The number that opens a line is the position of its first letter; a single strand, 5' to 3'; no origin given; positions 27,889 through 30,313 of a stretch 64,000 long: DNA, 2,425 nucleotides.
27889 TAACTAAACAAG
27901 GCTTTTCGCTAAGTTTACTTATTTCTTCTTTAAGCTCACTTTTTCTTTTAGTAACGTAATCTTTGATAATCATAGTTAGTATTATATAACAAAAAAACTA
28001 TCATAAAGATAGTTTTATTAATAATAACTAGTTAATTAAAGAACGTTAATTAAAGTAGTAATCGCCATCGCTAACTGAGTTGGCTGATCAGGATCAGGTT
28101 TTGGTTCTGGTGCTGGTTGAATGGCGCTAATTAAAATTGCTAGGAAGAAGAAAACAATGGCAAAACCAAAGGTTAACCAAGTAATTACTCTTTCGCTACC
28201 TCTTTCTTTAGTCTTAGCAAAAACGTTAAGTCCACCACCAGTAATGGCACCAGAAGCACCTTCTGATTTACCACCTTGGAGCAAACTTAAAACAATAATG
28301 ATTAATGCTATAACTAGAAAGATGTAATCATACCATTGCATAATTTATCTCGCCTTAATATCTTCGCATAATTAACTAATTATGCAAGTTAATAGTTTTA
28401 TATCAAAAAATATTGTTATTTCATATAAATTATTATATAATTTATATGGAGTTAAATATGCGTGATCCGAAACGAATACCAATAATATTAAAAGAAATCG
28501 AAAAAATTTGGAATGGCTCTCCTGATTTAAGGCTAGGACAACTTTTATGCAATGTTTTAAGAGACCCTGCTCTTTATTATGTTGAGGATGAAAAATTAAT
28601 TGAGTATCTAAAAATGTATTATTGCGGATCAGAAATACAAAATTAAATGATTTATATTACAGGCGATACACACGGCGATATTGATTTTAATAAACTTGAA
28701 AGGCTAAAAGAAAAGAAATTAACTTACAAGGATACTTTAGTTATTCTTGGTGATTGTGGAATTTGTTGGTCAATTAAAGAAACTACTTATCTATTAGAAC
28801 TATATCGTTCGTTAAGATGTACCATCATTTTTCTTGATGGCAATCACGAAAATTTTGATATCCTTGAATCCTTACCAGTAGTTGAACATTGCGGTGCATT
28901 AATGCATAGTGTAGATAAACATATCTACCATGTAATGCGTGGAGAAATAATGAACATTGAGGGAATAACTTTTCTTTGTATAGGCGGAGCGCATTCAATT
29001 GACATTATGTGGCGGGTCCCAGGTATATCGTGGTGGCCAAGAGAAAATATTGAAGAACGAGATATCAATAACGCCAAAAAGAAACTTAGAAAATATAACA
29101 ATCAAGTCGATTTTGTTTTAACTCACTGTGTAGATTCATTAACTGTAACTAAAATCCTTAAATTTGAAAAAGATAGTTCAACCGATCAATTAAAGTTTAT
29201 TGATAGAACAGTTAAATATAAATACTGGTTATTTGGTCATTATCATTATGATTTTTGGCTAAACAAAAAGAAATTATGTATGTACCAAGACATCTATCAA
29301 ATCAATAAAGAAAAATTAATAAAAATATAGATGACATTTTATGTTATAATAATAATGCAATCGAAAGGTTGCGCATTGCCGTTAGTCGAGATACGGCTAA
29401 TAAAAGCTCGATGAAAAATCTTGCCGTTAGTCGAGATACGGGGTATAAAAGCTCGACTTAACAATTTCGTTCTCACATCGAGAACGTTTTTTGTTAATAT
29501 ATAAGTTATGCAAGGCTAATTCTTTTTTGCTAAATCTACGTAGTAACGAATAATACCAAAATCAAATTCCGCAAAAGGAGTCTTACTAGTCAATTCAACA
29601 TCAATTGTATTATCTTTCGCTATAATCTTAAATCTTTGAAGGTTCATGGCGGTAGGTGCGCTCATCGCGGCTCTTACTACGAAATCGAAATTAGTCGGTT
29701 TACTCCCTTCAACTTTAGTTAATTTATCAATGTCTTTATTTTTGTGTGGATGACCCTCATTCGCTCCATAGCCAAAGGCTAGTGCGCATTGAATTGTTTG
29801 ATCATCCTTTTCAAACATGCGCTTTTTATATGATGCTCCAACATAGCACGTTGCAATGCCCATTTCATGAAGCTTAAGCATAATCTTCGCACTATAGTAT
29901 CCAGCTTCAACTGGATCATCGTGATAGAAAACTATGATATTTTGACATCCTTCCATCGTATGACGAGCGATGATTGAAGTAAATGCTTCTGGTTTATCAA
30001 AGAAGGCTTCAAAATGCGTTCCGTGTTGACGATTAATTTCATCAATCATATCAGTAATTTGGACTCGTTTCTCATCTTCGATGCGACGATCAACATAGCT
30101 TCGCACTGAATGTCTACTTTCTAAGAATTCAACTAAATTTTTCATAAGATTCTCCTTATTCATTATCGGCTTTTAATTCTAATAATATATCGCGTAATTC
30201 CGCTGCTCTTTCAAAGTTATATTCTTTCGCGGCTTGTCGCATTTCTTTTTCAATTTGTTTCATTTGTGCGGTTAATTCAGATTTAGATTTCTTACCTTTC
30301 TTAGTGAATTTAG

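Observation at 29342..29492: Orphan promoter-to-terminator unit encoding a candidate sRNA built from two tandem pseudoknot-like modules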

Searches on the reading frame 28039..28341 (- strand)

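Call 12: search_protein_families(library=pfam, proteins=[window:28039-28341:-])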
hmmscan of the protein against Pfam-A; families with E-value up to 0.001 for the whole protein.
window:28039-28341:- (101 aa): 3 families
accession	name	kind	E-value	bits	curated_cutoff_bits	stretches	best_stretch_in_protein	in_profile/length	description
PF03840.19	SecG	-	3.3e-15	56.4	29.2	1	7-73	5-69/70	Preprotein translocase SecG subunit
PF25184.1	YxzE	-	0.00061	21.2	40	0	1-29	1-29/65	YxzE-like putative bacteriocin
PF24661.1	DUF7649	-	0.00076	20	27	0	7-71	6-69/85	Domain of unknown function (DUF7649)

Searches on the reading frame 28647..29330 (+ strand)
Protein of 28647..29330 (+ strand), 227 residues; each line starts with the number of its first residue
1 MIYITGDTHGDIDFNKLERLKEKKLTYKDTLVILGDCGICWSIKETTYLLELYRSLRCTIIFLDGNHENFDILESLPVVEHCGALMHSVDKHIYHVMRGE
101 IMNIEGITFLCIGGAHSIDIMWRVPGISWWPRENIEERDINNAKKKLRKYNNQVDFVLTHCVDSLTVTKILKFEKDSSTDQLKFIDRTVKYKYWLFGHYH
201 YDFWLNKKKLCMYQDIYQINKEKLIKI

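Call 11: find_encoding_contigs(protein=window:28647-29330:+, flank=3000, max_places=10)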
Protein window:28647-29330:+ (227 aa): 2 contigs read that carry it; 2 places shown.
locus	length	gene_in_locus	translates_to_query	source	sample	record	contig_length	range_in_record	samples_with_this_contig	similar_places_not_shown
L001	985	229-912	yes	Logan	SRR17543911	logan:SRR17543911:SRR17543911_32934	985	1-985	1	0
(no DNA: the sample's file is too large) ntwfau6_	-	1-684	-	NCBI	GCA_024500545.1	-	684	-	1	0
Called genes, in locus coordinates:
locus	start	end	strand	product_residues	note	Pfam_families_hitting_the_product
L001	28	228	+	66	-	-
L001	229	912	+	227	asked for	PF00149:Metallophos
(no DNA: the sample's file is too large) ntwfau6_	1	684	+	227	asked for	PF00149:Metallophos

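Call 12: search_protein_families(library=pfam, proteins=[window:28647-29327:+])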
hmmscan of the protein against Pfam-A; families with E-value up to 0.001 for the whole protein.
window:28647-29327:+ (227 aa): 1 family
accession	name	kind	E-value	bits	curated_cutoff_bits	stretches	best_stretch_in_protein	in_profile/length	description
PF00149.33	Metallophos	-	1.5e-09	39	21.5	1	2-201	3-190/191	Calcineurin-like phosphoesterase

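Call 13: find_homologous_proteins(query=window:28647-29327:+, max_evalue=1e-10)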
Query window:28647-29327:+ (227 aa): 4949 proteins with E <= 1e-10 among 5233 candidates; the best 120 are listed.
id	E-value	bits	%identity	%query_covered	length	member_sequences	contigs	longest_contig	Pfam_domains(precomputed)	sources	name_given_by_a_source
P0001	9.1e-154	528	100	100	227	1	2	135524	PF00149.34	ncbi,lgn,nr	ncbi:MAG: metallophosphoesterase [Bacilli bacterium]|nr:metallophosphoesterase [Bacilli bacterium]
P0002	1.0e-129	449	85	100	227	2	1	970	PF00149.34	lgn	-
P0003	7.3e-125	433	82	99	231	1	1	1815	PF00149.34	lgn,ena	-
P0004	5.1e-124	430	84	95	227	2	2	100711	PF00149.34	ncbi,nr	ncbi:MAG: metallophosphoesterase [Bacilli bacterium]|nr:metallophosphoesterase [Bacilli bacterium]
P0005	9.6e-96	338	62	100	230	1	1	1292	PF00149.34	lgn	-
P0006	7.1e-93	328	59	100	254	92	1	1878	PF00149.34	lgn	-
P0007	7.0e-91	322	62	97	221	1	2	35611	PF00149.34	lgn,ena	-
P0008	3.4e-90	320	62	100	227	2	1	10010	PF00149.34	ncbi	-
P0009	5.4e-90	319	62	97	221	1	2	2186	PF00149.34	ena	-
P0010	9.7e-90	318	62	97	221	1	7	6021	PF00149.34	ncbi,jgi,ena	-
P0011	1.1e-89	318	62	97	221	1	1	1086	PF00149.34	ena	-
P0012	2.5e-89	317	61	97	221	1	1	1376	PF00149.34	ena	-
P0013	3.9e-89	316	62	97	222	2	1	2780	PF00149.34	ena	-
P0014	4.9e-89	316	61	97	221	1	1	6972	PF00149.34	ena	-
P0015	5.4e-89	316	61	97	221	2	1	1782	PF00149.34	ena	-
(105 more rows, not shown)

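Call 14: find_encoding_contigs(protein=P0004, flank=3000, max_places=4)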
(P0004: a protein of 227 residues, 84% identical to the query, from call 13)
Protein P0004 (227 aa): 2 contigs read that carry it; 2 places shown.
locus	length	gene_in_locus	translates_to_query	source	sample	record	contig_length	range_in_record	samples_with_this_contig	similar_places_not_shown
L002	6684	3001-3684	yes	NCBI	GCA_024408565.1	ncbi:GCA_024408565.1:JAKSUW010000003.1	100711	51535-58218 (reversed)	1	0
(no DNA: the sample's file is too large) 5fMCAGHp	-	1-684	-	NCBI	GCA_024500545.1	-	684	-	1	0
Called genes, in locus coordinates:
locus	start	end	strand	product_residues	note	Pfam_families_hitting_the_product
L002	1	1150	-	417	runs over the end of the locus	PF02073:Peptidase_M29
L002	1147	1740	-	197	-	-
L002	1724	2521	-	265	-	PF00763:THF_DHG_CYH, PF02882:THF_DHG_CYH_C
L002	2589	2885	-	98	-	PF03840:SecG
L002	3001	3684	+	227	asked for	PF00149:Metallophos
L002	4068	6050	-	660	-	PF00270:DEAD (faint), PF04851:ResIII, PF17757:UvrB_inter, PF27431:UvrB_3rd, PF00271:Helicase_C, PF12344:UvrB, PF02151:UVR (weak)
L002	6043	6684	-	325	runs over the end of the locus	PF02588:YitT_membrane, PF10035:DUF2179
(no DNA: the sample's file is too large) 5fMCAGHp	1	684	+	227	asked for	PF00149:Metallophos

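Call 15: find_encoding_contigs(protein=P0003, flank=3000, max_places=4)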
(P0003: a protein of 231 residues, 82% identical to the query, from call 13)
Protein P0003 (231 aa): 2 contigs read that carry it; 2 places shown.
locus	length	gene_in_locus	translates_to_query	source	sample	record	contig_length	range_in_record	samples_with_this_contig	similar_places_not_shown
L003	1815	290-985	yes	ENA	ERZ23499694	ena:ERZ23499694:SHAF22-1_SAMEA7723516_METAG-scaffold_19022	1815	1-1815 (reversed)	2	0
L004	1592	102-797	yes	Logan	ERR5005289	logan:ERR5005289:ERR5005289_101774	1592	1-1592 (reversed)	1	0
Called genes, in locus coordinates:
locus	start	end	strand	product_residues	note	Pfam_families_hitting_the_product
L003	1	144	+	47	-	?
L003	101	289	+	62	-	-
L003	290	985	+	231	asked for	PF00149:Metallophos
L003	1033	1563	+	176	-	PF19502:DUF6036, PF09970:DUF2204 (faint)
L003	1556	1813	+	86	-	?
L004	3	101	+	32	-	?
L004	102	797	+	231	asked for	PF00149:Metallophos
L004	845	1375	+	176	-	PF19502:DUF6036, PF09970:DUF2204 (faint)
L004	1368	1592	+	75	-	?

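Call 16: find_encoding_contigs(protein=P0007, flank=3000, max_places=4)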
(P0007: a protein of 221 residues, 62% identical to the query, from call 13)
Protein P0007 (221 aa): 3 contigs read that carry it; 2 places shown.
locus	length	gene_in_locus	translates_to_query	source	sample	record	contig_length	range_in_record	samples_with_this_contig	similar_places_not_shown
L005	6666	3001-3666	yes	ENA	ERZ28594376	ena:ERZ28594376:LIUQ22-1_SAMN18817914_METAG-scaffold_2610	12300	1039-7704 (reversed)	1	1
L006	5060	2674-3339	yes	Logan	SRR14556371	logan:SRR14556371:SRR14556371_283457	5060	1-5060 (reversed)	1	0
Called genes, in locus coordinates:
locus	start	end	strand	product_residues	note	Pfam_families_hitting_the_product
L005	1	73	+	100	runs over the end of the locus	PF12844:HTH_19, PF13560:HTH_31, PF01381:HTH_3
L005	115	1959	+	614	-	PF13292:DXP_synthase_N, PF00676:E1_dh (weak), PF02779:Transket_pyr, PF02780:Transketolase_C (weak)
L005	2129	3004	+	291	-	PF13310:Virulence_RhuM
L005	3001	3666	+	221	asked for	PF00149:Metallophos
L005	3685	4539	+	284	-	PF02401:LYTB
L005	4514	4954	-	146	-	PF13470:PIN_3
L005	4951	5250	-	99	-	PF04221:RelB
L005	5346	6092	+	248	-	PF01255:Prenyltransf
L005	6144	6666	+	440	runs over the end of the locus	PF12773:DZR, PF13240:Zn_Ribbon_1 (weak), PF18912:DZR_2 (faint), PF24460:DUF7575 (faint), PF24463:DUF7577 (faint), PF13248:Zn_ribbon_3 (weak), PF13240:Zn_Ribbon_1 (weak)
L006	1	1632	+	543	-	?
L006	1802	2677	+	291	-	PF13310:Virulence_RhuM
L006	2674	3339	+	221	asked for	PF00149:Metallophos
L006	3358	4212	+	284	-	PF02401:LYTB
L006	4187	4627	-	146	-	PF13470:PIN_3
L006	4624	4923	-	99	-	PF04221:RelB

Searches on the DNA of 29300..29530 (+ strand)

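Call 4: search_rna_families(source=window, start=29300, end=29530, threshold=evalue, max_evalue=10, show_alignments=5)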
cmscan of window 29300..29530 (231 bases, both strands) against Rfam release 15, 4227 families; matches with E-value up to 10: 4.
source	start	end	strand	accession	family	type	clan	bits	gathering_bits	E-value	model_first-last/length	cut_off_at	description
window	29318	29358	+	RF02441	SpF61_sRNA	Gene; sRNA;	-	25.8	60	0.02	1-58/58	no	Streptococcus sRNA SpF61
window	29464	29491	+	RF04001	mir-7918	Gene; miRNA;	-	15.9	80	0.88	1-58/58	no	mir-7918 microRNA precursor family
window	29464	29500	-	RF01376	CRISPR-DR63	Gene; CRISPR;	CL00015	15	37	8.7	1-37/37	no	CRISPR RNA direct repeat element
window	29328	29376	+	RF02427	SpF10_sRNA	Gene; sRNA;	-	14.4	60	4.5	1-57/57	no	Streptococcus sRNA SpF10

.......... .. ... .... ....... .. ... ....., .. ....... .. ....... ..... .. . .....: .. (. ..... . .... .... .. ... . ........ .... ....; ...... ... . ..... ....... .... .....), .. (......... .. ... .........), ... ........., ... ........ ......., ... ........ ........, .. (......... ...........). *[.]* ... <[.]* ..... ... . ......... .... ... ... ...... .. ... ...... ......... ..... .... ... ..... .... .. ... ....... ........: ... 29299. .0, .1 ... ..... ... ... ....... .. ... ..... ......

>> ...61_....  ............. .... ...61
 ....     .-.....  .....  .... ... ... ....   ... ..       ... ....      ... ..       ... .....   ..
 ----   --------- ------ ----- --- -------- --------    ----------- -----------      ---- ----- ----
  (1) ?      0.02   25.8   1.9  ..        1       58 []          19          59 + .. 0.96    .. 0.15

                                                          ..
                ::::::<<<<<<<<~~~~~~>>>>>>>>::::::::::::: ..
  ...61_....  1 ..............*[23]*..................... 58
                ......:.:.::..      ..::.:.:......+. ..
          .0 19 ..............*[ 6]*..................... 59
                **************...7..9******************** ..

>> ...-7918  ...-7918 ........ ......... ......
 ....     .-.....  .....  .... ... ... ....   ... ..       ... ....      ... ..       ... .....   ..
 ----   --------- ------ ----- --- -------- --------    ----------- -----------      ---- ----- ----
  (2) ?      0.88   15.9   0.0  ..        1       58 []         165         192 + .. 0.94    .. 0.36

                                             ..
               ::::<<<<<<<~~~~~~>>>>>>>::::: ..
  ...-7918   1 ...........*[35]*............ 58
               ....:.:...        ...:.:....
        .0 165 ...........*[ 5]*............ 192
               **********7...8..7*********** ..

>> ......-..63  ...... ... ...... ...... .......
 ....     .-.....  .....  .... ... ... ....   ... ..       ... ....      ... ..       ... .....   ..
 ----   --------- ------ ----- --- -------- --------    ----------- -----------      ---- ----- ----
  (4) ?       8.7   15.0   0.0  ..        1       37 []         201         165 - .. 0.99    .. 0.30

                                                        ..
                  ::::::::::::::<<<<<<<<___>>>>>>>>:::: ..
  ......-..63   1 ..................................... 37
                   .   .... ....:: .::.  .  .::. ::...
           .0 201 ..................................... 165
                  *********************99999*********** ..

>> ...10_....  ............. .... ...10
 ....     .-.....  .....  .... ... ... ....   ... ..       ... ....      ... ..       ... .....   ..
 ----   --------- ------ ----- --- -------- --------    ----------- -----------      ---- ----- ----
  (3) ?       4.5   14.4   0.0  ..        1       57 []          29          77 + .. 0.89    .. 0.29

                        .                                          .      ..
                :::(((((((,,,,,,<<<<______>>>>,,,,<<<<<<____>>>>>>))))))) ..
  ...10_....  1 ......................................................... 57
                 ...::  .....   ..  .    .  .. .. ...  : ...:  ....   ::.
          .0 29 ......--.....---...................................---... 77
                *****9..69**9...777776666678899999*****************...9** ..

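Call 66: search_dna_similar(query=window:29342-29495:+, collection=phages, mode=distant, max_evalue=0.01)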
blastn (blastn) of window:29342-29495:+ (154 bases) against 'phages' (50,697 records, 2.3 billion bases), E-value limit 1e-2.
No match.

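Call 67: search_dna_similar(query=window:29342-29495:+, collection=plasmids, mode=distant, max_evalue=0.01)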
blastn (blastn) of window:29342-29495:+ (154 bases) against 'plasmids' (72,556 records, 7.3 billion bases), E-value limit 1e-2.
No match.

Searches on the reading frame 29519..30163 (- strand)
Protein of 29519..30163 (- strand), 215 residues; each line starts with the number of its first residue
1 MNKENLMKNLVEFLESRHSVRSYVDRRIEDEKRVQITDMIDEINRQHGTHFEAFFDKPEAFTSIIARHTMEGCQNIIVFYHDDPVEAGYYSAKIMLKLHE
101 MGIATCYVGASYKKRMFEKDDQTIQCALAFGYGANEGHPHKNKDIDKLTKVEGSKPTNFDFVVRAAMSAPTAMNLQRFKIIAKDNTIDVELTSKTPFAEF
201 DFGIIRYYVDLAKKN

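Call 12: search_protein_families(library=pfam, proteins=[window:29519-30163:-])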
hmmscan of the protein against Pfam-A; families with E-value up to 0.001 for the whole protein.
window:29519-30163:- (215 aa): 2 families
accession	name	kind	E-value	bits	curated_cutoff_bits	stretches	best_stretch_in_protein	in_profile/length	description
PF14512.11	TM1586_NiRdase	-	9.2e-52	176.2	27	1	9-211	1-213/215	Putative TM nitroreductase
PF00881.29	Nitroreductase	-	4.8e-09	37.1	23.5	0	79-132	111-167/167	Nitroreductase family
